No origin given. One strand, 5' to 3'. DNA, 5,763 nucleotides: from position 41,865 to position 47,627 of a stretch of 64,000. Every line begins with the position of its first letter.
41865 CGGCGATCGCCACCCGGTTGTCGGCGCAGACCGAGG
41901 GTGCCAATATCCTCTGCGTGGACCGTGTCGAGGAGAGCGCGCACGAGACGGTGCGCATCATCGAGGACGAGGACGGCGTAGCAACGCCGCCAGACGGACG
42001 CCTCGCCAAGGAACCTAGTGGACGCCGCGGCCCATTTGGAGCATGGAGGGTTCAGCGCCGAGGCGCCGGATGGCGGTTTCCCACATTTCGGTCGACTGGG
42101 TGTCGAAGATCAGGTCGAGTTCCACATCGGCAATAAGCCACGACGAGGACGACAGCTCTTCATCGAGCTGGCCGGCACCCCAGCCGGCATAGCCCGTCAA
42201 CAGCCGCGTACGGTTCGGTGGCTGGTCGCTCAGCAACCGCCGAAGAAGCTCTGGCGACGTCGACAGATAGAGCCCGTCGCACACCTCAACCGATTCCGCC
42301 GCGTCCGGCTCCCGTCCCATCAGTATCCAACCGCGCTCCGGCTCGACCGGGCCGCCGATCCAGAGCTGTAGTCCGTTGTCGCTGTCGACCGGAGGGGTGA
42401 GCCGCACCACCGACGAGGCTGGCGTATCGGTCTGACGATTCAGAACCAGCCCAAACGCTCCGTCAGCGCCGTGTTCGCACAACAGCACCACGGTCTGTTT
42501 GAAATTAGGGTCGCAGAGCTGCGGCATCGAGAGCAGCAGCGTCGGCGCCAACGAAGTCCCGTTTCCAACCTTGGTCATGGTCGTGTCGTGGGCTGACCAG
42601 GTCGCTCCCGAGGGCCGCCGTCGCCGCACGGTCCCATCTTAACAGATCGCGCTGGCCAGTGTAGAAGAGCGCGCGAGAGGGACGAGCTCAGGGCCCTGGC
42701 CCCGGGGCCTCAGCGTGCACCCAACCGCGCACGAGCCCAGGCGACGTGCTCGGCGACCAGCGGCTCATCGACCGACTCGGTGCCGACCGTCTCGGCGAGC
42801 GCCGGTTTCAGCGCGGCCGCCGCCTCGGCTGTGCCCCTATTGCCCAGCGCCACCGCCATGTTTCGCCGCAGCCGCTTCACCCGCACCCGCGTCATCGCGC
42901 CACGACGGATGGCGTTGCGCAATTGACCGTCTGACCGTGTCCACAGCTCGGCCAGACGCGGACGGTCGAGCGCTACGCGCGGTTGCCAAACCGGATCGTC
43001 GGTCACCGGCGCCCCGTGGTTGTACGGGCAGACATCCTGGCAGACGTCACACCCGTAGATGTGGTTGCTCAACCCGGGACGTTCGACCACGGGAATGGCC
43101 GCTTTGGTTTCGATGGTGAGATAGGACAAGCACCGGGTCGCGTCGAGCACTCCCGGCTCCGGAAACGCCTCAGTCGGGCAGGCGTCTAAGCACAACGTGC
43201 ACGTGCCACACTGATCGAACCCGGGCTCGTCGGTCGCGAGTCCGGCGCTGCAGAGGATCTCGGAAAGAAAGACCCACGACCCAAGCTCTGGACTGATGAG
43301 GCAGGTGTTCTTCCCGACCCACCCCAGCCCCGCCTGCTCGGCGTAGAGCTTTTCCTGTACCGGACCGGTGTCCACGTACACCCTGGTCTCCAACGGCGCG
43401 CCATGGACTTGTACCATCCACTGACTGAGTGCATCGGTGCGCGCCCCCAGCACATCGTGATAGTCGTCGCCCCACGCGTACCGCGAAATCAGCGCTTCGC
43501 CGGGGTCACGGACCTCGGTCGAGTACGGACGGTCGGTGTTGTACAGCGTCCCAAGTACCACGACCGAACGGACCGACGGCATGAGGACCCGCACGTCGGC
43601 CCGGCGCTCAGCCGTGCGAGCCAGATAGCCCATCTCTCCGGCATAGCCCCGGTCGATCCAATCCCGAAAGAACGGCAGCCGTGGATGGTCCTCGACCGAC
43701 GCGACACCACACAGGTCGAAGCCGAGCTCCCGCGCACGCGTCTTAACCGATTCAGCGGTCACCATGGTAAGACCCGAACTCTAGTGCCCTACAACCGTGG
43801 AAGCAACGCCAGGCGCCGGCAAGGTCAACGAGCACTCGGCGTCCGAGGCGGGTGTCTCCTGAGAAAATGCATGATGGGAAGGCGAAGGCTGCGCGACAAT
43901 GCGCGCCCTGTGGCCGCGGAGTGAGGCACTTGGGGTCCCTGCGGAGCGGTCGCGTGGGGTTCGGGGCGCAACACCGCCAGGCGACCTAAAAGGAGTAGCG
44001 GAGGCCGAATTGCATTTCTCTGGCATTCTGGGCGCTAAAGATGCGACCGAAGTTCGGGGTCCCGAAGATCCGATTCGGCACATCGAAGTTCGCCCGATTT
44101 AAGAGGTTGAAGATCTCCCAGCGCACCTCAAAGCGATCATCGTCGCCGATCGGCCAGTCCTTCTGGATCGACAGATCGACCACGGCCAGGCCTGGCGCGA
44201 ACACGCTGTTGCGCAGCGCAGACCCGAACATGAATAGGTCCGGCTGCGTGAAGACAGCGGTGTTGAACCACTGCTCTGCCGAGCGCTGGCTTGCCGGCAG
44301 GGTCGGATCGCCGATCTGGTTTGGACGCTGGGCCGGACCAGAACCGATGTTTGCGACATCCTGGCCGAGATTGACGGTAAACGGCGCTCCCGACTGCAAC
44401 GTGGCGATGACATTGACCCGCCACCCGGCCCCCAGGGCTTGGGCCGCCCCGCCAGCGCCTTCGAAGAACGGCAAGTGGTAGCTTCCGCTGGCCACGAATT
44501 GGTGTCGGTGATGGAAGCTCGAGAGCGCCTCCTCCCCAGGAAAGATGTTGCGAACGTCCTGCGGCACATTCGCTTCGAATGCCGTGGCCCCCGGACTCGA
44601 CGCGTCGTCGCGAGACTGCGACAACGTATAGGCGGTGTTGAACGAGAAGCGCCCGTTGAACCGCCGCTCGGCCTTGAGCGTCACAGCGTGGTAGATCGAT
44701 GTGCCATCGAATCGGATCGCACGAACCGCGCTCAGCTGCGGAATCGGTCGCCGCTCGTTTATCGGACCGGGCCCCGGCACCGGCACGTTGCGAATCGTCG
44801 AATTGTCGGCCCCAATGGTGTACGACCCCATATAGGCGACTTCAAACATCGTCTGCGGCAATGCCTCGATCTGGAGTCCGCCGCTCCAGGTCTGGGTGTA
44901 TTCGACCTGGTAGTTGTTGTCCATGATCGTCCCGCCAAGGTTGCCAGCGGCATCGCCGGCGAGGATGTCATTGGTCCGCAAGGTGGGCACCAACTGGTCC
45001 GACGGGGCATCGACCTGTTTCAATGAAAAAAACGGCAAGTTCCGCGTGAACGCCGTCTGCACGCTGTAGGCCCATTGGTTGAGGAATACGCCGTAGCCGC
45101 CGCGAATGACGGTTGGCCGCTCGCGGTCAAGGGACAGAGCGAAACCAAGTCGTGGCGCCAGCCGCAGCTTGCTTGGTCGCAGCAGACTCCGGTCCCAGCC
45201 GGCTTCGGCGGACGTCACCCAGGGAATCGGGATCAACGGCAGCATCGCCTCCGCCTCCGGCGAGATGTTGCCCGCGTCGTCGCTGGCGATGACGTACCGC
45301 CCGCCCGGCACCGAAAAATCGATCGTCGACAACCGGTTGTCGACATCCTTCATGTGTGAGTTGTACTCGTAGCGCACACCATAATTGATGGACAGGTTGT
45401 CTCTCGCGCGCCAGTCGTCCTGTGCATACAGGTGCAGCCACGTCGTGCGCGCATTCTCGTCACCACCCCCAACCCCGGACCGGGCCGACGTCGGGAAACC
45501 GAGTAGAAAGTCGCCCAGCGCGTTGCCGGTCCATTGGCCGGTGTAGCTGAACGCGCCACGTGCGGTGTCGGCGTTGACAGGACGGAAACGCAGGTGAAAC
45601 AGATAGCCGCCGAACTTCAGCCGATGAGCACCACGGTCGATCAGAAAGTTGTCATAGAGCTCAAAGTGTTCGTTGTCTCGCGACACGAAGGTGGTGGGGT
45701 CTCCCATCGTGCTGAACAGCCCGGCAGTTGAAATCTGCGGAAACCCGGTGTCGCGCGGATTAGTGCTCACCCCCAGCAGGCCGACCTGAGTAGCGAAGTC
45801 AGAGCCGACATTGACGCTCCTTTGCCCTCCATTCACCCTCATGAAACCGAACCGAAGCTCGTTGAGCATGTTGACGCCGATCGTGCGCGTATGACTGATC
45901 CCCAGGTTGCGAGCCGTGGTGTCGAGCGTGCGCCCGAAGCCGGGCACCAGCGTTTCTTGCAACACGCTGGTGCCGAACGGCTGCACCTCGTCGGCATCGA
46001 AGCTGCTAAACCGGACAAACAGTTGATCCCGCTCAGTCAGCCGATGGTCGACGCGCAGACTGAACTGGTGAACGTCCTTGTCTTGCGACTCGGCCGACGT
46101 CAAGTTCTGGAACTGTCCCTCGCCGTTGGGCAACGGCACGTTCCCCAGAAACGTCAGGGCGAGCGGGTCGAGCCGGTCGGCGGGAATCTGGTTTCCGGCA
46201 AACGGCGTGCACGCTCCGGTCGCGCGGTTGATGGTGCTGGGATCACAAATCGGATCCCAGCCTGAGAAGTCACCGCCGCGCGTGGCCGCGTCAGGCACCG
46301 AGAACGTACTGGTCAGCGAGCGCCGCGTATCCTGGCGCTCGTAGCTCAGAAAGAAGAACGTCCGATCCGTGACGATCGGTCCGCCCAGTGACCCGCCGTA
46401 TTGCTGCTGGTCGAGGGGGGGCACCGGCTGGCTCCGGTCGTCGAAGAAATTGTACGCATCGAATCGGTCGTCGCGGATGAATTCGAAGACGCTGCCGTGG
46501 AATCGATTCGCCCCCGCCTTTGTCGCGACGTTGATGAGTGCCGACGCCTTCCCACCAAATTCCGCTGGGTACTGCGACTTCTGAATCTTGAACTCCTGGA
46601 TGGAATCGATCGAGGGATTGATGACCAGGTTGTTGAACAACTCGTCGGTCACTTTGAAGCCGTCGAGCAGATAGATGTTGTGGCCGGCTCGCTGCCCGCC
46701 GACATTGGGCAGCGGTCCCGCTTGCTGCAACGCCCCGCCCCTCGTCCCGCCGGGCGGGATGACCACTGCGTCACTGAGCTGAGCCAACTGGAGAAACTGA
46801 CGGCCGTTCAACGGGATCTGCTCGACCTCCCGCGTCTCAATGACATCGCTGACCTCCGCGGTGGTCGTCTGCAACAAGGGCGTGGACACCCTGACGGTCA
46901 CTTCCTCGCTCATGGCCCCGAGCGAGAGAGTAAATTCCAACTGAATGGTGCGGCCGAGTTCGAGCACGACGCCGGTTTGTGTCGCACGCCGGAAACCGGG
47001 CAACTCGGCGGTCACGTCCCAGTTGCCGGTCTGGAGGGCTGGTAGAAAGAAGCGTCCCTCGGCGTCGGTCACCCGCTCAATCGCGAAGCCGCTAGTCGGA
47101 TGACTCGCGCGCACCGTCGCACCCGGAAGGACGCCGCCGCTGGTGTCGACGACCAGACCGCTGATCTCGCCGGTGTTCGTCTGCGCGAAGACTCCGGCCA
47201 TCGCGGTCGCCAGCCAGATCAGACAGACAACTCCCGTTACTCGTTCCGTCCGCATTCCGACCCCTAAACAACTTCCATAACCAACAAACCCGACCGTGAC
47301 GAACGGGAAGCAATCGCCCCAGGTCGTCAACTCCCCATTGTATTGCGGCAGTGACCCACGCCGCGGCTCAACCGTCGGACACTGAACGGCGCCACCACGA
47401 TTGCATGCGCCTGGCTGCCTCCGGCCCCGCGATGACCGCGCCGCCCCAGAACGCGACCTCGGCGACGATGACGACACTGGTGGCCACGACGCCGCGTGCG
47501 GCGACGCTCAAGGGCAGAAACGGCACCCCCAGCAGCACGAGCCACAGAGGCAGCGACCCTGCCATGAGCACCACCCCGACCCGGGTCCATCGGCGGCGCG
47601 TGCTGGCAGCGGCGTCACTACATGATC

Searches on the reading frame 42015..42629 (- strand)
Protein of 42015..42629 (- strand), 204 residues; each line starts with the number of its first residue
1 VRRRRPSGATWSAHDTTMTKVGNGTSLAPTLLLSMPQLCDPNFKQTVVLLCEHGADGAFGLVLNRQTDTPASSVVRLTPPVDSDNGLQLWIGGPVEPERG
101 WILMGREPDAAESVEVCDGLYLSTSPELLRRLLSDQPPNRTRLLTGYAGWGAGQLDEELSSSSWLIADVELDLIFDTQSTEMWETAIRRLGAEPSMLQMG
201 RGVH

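Call 79: search_protein_families(library=pfam, proteins=[window:42015-42629:-], max_evalue=0.00001)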
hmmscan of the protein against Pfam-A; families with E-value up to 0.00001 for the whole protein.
window:42015-42629:- (204 aa): 1 family
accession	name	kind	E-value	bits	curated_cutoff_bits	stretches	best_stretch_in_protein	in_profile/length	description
PF02622.21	DUF179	-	1.2e-43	149.3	27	1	36-191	1-157/157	AlgH-like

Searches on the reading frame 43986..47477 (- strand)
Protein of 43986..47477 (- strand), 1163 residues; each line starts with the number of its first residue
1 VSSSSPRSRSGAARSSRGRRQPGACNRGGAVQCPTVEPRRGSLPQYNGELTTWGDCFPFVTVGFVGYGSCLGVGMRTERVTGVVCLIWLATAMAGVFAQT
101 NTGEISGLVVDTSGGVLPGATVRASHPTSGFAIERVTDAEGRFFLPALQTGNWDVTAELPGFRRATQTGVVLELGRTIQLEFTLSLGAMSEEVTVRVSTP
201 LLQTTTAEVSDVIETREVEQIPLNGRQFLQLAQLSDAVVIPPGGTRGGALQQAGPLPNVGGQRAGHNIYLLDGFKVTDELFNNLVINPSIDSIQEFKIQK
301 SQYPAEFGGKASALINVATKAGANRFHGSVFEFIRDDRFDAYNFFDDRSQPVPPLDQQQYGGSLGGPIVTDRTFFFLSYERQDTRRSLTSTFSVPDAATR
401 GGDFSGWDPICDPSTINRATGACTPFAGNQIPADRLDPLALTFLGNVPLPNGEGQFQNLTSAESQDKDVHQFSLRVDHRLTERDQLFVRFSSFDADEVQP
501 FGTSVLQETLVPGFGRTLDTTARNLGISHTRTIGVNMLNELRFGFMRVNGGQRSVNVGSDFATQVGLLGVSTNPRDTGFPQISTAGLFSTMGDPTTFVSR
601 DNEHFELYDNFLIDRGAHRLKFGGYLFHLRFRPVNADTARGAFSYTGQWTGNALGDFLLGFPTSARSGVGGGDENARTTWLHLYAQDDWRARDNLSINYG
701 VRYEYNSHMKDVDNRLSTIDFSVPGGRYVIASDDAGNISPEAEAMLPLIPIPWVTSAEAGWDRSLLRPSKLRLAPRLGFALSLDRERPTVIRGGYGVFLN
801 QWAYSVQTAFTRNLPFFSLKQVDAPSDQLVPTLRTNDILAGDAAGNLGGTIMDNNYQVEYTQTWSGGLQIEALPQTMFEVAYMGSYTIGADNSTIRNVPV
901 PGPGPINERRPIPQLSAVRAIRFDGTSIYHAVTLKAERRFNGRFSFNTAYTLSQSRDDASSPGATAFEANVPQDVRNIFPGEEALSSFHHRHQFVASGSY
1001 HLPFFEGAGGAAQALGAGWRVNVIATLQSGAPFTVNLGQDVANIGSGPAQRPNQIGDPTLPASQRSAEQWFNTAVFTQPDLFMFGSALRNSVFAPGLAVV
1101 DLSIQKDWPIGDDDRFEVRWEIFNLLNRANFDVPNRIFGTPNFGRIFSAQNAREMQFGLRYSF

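Call 79: search_protein_families(library=pfam, proteins=[window:43986-47477:-], max_evalue=0.00001)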
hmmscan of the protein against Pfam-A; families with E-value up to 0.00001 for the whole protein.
window:43986-47477:- (1163 aa): 2 families
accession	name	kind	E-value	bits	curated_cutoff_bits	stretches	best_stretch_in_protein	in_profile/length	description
PF25183.1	OMP_b-brl_4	-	2.8e-217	724.5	30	1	318-1156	1-838/838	Outer membrane beta barrel domain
PF13620.12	CarboxypepD_reg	-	3.5e-18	66.2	32.3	1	105-185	2-82/82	Carboxypeptidase regulatory-like domain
